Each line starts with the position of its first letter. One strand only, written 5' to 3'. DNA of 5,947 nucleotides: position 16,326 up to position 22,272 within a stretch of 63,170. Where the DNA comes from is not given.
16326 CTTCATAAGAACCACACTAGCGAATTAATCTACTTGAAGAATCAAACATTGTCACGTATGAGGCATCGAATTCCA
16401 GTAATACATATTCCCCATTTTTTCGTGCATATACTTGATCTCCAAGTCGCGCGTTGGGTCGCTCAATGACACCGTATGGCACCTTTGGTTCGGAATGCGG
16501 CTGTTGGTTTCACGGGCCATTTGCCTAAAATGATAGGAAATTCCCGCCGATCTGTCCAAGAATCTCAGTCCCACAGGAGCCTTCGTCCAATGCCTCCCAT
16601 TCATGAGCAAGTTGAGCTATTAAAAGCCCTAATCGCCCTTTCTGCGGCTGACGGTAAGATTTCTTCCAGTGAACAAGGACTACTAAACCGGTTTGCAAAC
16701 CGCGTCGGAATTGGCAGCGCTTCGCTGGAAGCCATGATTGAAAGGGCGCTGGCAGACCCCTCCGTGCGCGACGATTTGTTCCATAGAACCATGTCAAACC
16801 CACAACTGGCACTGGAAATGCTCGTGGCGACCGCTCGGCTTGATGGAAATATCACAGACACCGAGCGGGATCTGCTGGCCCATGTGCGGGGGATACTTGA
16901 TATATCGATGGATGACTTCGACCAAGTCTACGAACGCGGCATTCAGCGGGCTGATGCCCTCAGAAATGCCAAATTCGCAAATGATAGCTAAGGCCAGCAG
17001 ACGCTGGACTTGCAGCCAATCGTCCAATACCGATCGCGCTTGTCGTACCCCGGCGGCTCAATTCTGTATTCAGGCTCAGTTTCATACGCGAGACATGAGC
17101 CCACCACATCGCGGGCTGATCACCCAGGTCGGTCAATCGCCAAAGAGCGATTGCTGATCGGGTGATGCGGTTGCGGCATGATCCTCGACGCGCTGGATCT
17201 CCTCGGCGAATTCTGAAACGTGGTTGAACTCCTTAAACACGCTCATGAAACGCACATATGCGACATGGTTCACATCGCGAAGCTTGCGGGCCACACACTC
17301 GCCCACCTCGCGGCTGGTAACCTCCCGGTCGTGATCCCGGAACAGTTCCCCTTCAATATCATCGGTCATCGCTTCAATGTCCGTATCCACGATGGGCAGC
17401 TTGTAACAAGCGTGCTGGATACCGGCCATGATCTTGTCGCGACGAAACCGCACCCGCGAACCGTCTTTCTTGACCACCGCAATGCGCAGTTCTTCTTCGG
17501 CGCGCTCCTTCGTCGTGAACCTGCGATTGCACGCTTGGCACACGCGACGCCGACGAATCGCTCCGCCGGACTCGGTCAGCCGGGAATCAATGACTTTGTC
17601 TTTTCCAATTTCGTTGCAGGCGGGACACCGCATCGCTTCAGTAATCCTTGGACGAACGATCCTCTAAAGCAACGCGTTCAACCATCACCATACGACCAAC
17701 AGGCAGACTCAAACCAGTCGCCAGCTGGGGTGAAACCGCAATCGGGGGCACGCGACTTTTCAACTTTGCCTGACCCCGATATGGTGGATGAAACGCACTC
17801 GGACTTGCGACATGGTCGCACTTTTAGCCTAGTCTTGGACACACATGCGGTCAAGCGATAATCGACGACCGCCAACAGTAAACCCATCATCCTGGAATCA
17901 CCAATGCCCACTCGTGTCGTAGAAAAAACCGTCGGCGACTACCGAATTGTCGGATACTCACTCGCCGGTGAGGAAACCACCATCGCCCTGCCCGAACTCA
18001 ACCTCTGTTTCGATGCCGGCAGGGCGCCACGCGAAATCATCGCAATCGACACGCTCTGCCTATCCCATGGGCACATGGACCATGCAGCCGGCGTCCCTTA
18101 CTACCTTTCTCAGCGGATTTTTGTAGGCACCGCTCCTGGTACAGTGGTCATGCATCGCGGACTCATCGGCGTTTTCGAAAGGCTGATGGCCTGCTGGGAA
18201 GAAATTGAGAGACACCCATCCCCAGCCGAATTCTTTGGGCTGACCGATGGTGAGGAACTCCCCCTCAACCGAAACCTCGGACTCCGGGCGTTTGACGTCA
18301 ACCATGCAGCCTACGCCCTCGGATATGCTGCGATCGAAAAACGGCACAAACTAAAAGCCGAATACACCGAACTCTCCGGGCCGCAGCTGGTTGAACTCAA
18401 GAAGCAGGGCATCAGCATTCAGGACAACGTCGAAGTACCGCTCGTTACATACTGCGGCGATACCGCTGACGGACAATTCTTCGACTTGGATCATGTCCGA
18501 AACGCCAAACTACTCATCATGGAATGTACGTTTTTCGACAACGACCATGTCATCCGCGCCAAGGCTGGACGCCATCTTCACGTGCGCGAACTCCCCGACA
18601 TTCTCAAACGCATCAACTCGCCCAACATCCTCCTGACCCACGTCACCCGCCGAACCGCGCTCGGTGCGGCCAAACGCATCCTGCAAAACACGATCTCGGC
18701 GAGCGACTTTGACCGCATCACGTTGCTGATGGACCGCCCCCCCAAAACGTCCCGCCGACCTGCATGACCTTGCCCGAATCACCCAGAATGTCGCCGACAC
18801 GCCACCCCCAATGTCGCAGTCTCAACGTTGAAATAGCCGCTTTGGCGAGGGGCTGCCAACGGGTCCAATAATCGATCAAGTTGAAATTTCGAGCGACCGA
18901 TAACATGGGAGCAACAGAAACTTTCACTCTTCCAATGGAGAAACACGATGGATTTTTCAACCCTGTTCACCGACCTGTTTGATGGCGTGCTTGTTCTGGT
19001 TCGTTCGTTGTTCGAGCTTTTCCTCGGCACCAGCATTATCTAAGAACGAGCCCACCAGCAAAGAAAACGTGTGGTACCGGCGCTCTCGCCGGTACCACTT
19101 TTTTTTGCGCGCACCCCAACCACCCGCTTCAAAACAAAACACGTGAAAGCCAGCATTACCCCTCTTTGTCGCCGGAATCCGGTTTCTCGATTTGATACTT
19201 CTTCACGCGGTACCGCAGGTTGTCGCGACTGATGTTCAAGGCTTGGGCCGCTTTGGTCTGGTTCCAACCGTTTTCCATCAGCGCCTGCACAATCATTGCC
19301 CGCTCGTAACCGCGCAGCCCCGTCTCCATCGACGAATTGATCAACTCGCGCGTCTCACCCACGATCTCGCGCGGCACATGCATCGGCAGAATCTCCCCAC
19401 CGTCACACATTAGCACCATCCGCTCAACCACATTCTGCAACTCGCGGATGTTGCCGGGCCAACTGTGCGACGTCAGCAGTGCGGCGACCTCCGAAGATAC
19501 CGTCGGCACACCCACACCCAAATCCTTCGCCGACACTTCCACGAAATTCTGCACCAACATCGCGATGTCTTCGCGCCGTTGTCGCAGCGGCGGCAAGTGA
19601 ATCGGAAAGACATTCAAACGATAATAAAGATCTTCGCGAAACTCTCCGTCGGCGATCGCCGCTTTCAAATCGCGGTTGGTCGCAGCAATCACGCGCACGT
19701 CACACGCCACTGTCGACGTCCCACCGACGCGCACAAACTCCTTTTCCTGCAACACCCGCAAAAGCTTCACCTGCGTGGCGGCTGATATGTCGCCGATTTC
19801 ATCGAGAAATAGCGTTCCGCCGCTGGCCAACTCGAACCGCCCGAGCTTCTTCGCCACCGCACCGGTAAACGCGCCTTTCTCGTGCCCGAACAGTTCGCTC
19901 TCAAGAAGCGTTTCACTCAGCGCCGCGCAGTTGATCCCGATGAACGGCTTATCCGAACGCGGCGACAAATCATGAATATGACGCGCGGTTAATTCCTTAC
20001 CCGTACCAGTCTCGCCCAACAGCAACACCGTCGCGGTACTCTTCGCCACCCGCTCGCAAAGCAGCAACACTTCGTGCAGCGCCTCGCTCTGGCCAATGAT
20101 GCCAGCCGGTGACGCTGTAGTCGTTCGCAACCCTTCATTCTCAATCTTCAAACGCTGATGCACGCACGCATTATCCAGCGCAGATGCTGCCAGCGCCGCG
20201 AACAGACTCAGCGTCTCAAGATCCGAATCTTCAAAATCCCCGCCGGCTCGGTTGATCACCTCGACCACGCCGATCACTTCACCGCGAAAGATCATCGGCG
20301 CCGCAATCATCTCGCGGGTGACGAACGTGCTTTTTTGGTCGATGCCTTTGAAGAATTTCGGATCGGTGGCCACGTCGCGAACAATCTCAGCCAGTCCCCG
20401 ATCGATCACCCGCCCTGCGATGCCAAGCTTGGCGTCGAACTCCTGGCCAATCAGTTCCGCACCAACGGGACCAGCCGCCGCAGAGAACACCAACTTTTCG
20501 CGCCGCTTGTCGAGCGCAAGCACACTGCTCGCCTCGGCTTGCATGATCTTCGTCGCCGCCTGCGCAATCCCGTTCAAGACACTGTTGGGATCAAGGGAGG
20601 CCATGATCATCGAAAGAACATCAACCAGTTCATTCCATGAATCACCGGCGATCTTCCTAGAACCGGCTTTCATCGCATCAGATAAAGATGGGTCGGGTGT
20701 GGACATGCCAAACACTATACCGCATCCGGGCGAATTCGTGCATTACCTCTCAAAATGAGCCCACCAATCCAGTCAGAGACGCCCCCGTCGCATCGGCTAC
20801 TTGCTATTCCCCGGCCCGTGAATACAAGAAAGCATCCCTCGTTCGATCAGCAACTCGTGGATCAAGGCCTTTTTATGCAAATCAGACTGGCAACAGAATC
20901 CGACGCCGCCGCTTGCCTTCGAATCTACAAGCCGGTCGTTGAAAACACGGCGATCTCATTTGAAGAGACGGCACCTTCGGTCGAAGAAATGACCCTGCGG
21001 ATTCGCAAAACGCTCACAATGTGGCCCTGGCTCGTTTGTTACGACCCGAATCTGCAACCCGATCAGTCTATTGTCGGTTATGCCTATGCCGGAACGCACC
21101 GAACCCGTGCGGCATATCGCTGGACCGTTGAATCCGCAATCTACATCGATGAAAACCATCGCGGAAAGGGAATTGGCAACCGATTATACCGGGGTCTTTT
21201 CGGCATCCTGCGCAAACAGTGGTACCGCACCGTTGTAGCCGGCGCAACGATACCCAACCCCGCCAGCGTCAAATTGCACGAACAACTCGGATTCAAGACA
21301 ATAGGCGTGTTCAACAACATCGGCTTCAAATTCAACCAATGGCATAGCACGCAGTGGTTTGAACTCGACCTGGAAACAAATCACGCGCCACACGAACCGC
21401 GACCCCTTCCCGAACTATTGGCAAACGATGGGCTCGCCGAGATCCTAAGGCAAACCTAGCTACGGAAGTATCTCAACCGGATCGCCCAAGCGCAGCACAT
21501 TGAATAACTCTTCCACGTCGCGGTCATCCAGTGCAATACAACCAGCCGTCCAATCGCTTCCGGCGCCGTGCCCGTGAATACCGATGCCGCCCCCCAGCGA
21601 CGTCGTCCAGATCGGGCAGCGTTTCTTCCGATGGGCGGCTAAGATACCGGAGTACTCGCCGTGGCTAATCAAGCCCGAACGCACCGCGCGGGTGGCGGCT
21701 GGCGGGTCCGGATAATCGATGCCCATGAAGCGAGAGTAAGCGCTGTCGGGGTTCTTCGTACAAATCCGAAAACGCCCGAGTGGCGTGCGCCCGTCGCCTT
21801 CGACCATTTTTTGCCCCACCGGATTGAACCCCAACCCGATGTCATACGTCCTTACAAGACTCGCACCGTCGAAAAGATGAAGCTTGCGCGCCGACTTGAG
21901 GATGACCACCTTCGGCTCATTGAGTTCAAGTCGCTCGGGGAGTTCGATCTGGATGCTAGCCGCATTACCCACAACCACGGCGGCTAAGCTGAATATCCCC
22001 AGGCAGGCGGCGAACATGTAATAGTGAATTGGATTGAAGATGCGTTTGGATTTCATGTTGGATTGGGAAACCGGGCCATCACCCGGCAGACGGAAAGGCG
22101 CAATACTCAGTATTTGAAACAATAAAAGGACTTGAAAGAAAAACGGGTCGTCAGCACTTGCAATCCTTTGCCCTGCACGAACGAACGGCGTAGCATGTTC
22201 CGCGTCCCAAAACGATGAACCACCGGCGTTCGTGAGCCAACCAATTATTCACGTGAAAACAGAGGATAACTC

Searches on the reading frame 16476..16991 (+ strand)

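Call 60: search_protein_families(library=pfam, proteins=[window:16476-16991:+], max_evalue=0.0001)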
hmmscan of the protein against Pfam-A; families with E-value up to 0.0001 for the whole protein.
window:16476-16991:+ (171 aa): 2 families
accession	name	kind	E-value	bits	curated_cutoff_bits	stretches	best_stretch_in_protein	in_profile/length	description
PF05099.18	TerB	-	2.3e-10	41.2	24.4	0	42-86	71-115/118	Tellurite resistance protein TerB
PF04391.17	DUF533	-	2.2e-08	34.3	29.6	1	43-143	68-166/178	Protein of unknown function (DUF533)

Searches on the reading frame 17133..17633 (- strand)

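Call 60: search_protein_families(library=pfam, proteins=[window:17133-17633:-], max_evalue=0.0001)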
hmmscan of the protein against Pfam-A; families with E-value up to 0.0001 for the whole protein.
window:17133-17633:- (166 aa): 2 families
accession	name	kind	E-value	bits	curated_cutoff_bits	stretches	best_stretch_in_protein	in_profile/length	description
PF03477.21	ATP-cone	-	7.6e-19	68.5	25.8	1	52-137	2-86/88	ATP cone domain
PF22811.2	Zn_ribbon_NrdR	-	2e-16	60.1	27.2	1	1-43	1-42/42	Transcriptional repressor NrdR-like, N-terminal domain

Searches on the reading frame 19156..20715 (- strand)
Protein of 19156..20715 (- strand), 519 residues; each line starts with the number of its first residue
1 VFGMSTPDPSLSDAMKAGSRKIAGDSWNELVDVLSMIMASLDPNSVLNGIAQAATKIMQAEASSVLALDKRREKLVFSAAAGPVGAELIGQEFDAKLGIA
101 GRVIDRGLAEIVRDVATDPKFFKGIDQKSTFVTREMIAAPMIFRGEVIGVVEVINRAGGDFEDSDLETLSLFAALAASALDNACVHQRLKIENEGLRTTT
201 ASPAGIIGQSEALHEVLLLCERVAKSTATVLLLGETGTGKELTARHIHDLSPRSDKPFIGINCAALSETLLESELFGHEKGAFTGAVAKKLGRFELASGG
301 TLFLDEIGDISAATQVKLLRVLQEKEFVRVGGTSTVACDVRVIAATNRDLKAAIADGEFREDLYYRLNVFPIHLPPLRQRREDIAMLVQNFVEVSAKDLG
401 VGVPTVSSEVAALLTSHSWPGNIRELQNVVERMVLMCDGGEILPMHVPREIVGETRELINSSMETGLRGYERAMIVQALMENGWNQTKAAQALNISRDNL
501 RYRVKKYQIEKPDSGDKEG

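Call 55: search_protein_families(library=pfam, proteins=[window:19156-20715:-], max_evalue=0.0001)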
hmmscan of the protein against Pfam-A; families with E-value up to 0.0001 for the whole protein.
window:19156-20715:- (519 aa): 11 families
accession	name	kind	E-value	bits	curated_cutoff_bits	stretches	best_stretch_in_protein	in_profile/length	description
PF00158.32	Sigma54_activat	-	3e-72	242.2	20.2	1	206-373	1-168/168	Sigma-54 interaction domain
PF25601.1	AAA_lid_14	-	6.8e-25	87.1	27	1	378-456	1-79/87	AAA+ ATPase lid domain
PF14532.12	Sigma54_activ_2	-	3.4e-21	76.4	25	1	207-377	1-138/138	Sigma-54 interaction domain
PF13185.12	GAF_2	-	2.4e-14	54.1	28.6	1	41-181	2-136/136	GAF domain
PF02954.25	HTH_8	-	3.4e-12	46.3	22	1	471-507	6-42/42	Bacterial regulatory protein, Fis family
PF13492.12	GAF_3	-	5.2e-12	46.7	27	1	45-182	4-129/129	GAF domain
PF01590.32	GAF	-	1.1e-11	45.8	22.4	1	42-180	1-133/133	GAF domain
PF07728.20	AAA_5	-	4.1e-09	37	22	1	230-348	2-123/139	AAA domain (dynein-related subfamily)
PF13518.12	HTH_28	-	2.9e-05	24.5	25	1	471-513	1-42/52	Helix-turn-helix domain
PF13556.12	HTH_30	-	9.8e-05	22.5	27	0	476-506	5-35/59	PucR C-terminal helix-turn-helix domain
PF01078.27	Mg_chelatase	-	9.8e-05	22.3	20.3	0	285-347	93-157/207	Magnesium chelatase, subunit ChlI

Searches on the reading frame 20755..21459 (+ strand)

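Call 60: search_protein_families(library=pfam, proteins=[window:20755-21459:+], max_evalue=0.0001)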
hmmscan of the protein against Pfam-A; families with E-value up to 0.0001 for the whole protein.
window:20755-21459:+ (234 aa): 5 families
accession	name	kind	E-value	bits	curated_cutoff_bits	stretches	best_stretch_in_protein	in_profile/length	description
PF13420.13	Acetyltransf_4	-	4e-18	66.4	24.3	1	43-199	1-153/155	Acetyltransferase (GNAT) domain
PF00583.31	Acetyltransf_1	-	2e-11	44.6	20.7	1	100-180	38-116/116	Acetyltransferase (GNAT) family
PF13508.13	Acetyltransf_7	-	5.7e-07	30.3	27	1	104-181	12-83/84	Acetyltransferase (GNAT) domain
PF13302.13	Acetyltransf_3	-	9.2e-07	30.1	25.4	1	43-181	4-138/138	Acetyltransferase (GNAT) domain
PF08445.16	FR47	-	5.1e-05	23.6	22.1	0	127-183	25-80/86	FR47-like protein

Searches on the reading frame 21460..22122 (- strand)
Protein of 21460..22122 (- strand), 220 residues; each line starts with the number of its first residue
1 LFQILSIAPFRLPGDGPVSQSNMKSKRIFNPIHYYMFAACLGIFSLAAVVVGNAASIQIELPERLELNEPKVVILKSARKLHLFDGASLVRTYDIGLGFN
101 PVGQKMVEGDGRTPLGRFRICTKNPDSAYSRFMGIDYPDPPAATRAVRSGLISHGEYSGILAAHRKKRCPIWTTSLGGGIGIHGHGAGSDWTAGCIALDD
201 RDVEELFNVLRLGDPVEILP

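Call 60: search_protein_families(library=pfam, proteins=[window:21460-22122:-], max_evalue=0.0001)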
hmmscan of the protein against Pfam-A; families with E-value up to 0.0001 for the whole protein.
window:21460-22122:- (220 aa): 1 family
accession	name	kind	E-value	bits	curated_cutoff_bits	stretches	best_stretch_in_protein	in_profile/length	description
PF03734.19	YkuD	-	1e-19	72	23.4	1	72-218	4-146/146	L,D-transpeptidase catalytic domain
